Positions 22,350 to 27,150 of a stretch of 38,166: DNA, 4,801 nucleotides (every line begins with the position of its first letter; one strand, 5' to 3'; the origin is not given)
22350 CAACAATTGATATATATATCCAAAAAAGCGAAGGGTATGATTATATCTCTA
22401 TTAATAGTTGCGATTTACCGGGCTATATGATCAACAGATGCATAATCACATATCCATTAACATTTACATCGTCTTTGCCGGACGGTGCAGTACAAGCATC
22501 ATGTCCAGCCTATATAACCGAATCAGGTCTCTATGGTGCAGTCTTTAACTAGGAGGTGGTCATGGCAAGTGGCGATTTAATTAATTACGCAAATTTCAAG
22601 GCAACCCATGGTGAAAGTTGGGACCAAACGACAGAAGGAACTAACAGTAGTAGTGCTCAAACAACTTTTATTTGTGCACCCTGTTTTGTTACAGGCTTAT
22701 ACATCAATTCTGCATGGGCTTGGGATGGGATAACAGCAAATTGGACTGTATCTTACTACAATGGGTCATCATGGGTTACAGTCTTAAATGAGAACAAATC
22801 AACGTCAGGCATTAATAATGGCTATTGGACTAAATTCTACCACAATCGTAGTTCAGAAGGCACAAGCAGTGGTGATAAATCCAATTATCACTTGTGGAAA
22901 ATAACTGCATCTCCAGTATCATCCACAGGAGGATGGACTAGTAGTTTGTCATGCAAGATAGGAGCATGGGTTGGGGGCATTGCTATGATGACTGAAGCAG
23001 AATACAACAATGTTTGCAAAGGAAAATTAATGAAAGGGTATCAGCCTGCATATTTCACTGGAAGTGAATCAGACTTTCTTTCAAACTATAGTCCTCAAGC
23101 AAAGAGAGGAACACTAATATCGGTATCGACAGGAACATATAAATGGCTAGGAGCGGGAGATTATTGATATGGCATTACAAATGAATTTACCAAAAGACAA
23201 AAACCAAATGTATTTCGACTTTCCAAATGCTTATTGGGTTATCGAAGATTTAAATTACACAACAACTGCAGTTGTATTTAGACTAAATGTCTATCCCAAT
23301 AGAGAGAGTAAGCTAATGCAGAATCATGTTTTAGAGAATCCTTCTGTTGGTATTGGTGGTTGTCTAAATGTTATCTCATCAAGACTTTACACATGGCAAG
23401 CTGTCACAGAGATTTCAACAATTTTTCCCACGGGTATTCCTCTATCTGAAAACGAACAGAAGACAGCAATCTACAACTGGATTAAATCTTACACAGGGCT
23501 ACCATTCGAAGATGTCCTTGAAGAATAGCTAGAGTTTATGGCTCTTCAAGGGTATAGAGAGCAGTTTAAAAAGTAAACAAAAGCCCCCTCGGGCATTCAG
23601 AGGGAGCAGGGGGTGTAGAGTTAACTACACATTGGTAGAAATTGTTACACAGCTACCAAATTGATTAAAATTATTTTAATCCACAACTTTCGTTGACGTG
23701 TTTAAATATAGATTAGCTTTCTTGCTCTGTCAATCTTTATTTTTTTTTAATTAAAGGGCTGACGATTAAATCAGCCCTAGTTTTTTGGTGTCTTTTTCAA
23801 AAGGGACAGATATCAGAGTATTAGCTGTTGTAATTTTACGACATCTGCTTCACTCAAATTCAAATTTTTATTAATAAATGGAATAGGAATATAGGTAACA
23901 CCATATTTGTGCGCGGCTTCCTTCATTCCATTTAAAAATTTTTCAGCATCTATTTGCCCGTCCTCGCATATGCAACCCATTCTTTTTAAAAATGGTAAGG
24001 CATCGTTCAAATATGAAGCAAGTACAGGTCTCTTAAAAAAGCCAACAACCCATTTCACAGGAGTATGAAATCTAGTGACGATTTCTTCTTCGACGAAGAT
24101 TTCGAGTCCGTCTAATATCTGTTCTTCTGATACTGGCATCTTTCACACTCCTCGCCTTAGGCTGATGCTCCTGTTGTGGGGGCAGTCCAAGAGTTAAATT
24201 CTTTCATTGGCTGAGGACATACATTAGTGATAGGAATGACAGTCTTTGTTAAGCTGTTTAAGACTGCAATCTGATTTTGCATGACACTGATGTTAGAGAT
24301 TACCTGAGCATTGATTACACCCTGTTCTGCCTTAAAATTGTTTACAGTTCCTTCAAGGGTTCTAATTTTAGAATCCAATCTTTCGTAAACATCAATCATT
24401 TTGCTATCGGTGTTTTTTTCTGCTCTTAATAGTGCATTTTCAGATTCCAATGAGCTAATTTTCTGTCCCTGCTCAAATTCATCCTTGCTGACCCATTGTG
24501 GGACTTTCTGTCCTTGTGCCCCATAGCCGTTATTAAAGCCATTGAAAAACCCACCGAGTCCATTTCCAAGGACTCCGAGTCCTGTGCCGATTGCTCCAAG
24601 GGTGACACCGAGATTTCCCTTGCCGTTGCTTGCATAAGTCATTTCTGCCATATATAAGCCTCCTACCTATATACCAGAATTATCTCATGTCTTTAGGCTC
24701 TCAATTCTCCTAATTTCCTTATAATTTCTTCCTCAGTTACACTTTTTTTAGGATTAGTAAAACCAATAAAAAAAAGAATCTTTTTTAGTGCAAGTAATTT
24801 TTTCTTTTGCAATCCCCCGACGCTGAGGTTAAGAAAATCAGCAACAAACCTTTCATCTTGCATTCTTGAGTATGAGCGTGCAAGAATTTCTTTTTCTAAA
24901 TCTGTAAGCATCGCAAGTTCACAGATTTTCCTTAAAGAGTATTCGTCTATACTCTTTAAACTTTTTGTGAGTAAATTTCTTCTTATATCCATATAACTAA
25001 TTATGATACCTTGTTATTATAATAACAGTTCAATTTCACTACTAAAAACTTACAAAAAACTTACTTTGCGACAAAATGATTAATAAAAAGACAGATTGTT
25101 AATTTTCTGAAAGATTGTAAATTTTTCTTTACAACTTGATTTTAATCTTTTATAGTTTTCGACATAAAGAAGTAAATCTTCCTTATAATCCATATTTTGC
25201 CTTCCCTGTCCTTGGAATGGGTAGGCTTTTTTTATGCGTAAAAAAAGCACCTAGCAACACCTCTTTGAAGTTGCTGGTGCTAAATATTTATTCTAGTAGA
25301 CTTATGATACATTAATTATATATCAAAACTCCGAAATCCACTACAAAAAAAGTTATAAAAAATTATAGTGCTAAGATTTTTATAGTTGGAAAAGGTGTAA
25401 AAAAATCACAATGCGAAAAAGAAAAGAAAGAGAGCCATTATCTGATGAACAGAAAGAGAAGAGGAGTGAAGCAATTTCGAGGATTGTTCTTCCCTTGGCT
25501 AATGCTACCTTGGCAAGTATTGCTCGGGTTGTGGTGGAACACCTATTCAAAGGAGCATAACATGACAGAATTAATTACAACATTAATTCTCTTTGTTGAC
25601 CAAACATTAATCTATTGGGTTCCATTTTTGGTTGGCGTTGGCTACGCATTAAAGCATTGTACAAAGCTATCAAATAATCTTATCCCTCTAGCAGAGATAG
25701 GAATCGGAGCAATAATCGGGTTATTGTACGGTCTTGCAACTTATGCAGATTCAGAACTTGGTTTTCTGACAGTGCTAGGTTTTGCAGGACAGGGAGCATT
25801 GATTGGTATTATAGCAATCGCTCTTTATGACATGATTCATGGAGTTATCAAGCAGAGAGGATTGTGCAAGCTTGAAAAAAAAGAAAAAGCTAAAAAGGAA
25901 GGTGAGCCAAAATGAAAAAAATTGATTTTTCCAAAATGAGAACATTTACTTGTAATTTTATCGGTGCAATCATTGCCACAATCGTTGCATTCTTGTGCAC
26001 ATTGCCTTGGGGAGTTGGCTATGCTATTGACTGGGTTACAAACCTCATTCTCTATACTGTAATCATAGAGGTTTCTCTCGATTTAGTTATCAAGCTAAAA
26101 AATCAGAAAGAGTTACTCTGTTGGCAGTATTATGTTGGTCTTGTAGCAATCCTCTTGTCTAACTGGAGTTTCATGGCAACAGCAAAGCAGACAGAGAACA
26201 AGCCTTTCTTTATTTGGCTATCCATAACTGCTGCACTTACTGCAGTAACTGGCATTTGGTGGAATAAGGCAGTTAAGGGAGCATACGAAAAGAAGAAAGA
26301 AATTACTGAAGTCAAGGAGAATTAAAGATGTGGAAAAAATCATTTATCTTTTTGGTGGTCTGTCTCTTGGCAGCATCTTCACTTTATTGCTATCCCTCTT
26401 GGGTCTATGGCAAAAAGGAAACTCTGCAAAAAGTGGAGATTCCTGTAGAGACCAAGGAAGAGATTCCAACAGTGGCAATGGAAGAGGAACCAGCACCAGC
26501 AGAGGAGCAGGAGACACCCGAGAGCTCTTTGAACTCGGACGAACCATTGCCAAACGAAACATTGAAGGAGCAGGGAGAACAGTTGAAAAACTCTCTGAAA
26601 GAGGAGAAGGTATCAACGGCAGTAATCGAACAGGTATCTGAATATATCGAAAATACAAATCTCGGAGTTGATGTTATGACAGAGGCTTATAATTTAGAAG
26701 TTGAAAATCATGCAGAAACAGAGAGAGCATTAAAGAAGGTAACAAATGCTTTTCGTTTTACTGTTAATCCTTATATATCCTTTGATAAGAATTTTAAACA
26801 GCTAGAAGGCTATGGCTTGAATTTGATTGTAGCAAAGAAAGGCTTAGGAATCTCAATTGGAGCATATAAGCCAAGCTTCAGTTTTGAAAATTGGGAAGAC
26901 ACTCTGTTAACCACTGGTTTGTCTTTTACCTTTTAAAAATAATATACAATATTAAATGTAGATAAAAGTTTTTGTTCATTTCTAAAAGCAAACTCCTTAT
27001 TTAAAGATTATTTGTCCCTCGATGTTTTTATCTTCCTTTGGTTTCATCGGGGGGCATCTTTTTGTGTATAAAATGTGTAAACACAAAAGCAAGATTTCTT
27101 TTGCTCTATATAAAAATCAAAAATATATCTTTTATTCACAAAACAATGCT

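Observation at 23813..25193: Reverse-oriented cassette between tail and lysis modules: sigma-r4-like regulator, glycine-zipper/coiled-coil membrane protein and a 108-aa unknown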

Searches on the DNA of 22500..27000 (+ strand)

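Call 6: search_dna_similar(query=window:22500-27000:+, collection=phages, mode=distant)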
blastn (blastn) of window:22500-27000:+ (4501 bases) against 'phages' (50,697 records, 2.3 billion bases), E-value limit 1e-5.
No match.

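Call 51: search_rna_families(source=window, start=23400, end=25600, threshold=evalue, max_evalue=1)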
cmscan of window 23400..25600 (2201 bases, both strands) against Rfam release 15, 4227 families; matches with E-value up to 1: 1.
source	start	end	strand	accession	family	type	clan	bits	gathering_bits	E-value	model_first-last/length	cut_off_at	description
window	25340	25381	-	RF02933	ARRPOF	Gene; sRNA;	-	15.4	127.2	0.9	1-256/256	no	ARRPOF RNA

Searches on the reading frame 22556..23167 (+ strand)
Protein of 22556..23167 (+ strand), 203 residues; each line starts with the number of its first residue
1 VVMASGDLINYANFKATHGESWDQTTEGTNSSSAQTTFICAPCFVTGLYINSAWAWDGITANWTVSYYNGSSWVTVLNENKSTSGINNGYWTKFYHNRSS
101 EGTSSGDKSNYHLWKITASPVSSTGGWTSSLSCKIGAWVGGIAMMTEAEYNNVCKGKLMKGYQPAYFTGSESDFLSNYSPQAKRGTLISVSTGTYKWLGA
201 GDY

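Call 4: search_protein_families(library=pfam, proteins=[window:22556-23167:+], max_evalue=1)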
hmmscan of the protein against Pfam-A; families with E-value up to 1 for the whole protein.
window:22556-23167:+ (203 aa): 0 families

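Call 5: search_protein_families(library=phrogs, proteins=[window:22556-23167:+], max_evalue=0.1)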
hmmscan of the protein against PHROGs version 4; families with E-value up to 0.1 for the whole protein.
window:22556-23167:+ (203 aa): 0 families

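Call 8: search_protein_families(library=ncbifam, proteins=[window:22556-23167:+], max_evalue=0.1)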
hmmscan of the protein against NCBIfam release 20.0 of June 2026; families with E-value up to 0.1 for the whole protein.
window:22556-23167:+ (203 aa): 1 family
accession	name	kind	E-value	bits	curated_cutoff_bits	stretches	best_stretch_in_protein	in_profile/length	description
NF041681.1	HGxxPAAW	subfamily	0.03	14.4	33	1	123-147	5-29/55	HGxxPAAW family protein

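Call 57: find_related_loci(query=window:22556-23167:+, collection=viral_contigs, flank=7000)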
Query window:22556-23167:+ (203 aa) in viral_contigs; peptide patterns used: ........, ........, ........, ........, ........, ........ (x = any residue, [..] = any of these).
6 stretches matched a pattern; 1 encode a relative of the query (tblastn E <= 1e-3); 1 distinct loci.
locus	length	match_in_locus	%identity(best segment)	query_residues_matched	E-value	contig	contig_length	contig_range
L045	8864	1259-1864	96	2-203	5e-130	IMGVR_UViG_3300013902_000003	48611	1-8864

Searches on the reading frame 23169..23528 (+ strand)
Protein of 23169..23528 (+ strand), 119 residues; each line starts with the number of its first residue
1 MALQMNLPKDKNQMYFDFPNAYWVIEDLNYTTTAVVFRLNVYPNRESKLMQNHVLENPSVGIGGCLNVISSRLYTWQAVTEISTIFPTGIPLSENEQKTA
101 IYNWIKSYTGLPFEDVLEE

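Call 4: search_protein_families(library=pfam, proteins=[window:23169-23528:+], max_evalue=1)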
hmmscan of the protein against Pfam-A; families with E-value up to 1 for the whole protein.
window:23169-23528:+ (119 aa): 0 families

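Call 5: search_protein_families(library=phrogs, proteins=[window:23169-23528:+], max_evalue=0.1)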
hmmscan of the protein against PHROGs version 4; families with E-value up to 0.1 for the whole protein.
window:23169-23528:+ (119 aa): 0 families

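Call 8: search_protein_families(library=ncbifam, proteins=[window:23169-23528:+], max_evalue=0.1)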
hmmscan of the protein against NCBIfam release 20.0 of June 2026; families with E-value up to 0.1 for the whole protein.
window:23169-23528:+ (119 aa): 1 family
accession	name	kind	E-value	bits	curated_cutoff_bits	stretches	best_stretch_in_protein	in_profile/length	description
TIGR02145.1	Fib_succ_major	domain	0.025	15.3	41.65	1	21-97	19-73/176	FISUMP domain-containing protein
